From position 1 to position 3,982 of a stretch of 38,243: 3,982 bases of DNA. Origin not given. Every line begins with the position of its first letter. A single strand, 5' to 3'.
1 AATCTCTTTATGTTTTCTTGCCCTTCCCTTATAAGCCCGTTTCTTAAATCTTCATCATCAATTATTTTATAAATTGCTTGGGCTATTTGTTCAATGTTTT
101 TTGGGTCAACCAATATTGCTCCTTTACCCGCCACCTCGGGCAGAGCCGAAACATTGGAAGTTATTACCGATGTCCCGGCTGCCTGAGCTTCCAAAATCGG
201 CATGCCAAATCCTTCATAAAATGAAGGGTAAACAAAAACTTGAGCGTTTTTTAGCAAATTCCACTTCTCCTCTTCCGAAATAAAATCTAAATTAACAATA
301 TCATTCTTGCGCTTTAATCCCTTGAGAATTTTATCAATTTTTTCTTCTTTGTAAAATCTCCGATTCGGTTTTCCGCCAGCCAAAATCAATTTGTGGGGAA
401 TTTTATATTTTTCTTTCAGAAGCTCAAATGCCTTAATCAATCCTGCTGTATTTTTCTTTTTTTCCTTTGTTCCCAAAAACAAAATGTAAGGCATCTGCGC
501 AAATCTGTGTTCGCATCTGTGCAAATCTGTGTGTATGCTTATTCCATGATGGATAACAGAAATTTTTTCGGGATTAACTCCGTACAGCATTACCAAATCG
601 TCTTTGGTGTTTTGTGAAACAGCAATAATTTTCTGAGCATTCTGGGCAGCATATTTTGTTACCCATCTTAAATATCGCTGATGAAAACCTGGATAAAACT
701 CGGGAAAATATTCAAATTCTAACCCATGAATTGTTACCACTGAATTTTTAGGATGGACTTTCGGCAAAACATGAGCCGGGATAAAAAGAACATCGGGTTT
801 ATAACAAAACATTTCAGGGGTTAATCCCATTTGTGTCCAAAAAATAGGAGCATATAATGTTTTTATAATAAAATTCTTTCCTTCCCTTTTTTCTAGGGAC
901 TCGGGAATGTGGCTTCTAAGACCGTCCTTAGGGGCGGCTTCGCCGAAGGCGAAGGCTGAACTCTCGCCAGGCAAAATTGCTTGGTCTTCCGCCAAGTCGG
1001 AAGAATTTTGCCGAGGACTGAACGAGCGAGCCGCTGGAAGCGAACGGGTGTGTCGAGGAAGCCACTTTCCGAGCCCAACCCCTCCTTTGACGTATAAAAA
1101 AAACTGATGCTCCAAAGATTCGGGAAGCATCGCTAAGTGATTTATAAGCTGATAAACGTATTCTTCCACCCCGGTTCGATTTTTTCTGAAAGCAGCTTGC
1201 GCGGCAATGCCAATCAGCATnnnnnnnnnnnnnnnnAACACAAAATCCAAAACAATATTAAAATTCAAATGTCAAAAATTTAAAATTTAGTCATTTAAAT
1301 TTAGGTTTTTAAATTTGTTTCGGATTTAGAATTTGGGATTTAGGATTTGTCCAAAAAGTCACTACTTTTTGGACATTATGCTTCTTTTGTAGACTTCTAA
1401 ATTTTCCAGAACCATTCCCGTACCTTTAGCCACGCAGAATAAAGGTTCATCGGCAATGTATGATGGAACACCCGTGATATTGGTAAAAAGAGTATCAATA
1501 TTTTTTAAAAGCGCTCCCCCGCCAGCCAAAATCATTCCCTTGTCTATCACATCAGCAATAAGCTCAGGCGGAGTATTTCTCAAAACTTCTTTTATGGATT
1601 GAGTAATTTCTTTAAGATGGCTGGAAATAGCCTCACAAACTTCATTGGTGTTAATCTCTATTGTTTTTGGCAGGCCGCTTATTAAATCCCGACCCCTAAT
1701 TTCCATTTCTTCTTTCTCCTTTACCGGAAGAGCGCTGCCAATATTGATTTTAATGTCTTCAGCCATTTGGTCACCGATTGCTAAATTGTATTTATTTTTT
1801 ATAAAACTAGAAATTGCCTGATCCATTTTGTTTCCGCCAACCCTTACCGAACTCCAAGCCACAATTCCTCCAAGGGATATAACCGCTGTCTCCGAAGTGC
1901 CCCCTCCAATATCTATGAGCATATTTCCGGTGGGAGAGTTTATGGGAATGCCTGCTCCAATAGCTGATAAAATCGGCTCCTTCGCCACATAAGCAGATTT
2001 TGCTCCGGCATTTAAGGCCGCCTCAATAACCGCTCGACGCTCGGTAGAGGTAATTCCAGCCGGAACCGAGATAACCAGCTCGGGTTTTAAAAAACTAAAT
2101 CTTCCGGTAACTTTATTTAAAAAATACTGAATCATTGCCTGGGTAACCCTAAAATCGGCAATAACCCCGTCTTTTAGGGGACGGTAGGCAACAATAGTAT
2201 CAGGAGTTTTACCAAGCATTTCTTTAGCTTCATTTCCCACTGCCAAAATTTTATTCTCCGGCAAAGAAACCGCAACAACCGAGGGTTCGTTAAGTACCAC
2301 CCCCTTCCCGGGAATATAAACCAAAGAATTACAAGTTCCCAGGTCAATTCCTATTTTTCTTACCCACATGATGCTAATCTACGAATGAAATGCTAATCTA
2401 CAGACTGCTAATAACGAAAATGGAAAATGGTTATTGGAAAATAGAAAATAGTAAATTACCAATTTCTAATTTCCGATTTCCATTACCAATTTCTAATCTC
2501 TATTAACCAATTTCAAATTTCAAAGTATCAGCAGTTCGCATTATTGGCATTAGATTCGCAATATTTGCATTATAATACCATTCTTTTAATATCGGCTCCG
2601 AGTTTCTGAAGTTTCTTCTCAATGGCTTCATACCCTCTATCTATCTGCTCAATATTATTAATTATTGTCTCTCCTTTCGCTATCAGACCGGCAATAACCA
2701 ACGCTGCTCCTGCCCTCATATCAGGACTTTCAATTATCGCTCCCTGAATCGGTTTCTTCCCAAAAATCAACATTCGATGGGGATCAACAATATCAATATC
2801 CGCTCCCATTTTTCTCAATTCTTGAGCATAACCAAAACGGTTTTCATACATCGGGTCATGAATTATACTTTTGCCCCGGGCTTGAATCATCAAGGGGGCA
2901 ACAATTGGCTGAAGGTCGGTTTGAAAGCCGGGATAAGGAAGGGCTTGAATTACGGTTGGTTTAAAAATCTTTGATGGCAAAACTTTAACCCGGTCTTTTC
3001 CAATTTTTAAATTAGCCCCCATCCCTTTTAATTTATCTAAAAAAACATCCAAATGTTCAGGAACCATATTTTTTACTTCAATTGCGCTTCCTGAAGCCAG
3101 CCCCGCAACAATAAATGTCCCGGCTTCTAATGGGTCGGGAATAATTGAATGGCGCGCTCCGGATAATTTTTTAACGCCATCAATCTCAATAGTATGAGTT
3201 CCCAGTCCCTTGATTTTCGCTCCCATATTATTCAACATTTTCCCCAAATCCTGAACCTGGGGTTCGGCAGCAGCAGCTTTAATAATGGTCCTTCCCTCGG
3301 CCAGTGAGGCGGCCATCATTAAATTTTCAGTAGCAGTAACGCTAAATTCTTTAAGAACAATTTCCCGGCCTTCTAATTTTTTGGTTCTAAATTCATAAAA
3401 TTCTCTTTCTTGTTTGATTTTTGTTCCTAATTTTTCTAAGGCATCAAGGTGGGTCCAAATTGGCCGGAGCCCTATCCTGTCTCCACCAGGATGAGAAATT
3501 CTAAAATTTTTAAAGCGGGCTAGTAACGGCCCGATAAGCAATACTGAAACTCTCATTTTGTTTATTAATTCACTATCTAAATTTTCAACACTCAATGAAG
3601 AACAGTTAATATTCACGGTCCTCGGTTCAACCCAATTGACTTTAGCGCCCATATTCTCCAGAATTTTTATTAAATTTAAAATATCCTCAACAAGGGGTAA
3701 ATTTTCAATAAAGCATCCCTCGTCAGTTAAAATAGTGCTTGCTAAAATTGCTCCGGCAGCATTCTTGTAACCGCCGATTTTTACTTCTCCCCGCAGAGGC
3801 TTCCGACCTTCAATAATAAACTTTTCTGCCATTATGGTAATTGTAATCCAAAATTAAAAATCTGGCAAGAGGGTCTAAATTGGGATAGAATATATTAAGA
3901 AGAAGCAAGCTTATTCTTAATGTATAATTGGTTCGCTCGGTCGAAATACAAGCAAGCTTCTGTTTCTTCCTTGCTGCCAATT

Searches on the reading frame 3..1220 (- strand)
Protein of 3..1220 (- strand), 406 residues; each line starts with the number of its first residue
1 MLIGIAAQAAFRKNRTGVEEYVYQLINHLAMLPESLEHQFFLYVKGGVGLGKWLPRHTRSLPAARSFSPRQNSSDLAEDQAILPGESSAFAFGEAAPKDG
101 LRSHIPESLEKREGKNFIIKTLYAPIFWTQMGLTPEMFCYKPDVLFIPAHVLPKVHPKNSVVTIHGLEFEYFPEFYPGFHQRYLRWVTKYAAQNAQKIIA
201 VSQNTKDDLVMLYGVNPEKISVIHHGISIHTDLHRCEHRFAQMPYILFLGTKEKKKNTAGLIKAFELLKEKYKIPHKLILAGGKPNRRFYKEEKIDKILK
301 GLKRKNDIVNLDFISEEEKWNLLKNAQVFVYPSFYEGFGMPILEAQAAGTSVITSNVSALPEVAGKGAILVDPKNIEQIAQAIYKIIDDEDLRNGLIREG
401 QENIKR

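Call 27: search_protein_families(library=pfam, proteins=[window:3-1220:-], max_evalue=0.01)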
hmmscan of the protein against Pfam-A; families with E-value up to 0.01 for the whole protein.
window:3-1220:- (406 aa): 6 families
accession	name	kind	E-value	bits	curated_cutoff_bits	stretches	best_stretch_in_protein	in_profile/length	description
PF00534.26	Glycos_transf_1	-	2.8e-34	118.6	26.4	1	242-402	14-171/172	Glycosyl transferases group 1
PF13692.12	Glyco_trans_1_4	-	2.9e-26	92.9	27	1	244-389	2-142/142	Glycosyl transferases group 1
PF13439.12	Glyco_transf_4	-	1.4e-17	64.7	28.5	1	126-228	57-167/170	Glycosyltransferase Family 4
PF20706.3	GT4-conflict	-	1.9e-08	34.1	26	1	192-360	144-316/385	Family 4 Glycosyltransferase in conflict systems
PF13579.12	Glyco_trans_4_4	-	1.9e-05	25.5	29.7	1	161-225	98-157/158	Glycosyl transferase 4-like domain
PF13524.12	Glyco_trans_1_2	-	0.0016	18.8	25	1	307-405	28-130/144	Glycosyl transferase-like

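Call 65: search_solved_structures(query=window:3-1220:-, max_evalue=1e-10, show_alignments=1)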
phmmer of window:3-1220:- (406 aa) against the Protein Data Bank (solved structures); distinct sequences matched with E-value up to 1e-10: 3.
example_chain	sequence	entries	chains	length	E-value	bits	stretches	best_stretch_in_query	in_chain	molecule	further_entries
7qsg_A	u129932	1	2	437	3.1e-14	56.1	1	188-390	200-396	D-inositol 3-phosphate glycosyltransferase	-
6tvp_A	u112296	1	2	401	2e-13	53.4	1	152-371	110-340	Alpha-maltose-1-phosphate synthase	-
5i45_A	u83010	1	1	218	3.2e-11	46.2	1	249-402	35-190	Glycosyl transferases group 1 family protein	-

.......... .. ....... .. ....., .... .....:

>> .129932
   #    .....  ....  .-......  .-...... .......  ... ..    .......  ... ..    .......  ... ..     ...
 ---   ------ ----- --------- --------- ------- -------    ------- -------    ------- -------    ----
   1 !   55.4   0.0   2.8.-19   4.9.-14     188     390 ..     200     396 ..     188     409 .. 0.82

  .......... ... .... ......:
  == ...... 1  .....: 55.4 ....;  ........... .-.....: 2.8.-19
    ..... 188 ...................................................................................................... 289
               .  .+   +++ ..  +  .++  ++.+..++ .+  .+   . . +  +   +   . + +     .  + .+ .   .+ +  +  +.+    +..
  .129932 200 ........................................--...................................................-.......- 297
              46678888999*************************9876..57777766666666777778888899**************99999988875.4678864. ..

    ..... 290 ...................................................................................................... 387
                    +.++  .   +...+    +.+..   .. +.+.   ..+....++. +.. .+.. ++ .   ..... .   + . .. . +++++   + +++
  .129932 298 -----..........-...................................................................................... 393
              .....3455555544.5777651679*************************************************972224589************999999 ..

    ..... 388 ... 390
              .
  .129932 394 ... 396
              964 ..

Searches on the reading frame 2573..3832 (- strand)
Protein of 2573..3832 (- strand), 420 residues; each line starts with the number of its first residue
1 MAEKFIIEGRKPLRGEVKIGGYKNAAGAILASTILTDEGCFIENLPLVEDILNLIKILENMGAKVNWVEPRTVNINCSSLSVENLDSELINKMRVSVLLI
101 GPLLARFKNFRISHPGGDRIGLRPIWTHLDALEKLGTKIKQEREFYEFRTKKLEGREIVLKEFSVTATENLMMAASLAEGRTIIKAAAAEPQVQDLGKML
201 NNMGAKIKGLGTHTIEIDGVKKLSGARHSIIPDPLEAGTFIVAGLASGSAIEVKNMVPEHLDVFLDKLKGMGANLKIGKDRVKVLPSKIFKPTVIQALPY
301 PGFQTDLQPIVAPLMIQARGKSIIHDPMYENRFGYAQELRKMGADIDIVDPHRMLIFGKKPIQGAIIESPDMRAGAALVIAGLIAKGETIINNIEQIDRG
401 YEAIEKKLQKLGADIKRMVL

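Call 55: search_protein_families(library=pfam, proteins=[window:2573-3832:-], max_evalue=0.0001)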
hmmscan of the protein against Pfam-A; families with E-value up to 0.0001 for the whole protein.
window:2573-3832:- (420 aa): 1 family
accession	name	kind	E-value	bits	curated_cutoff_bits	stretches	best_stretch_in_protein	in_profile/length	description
PF00275.25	EPSP_synthase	-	8.4e-88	295.3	22.8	1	8-408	2-417/417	EPSP synthase (3-phosphoshikimate 1-carboxyvinyltransferase)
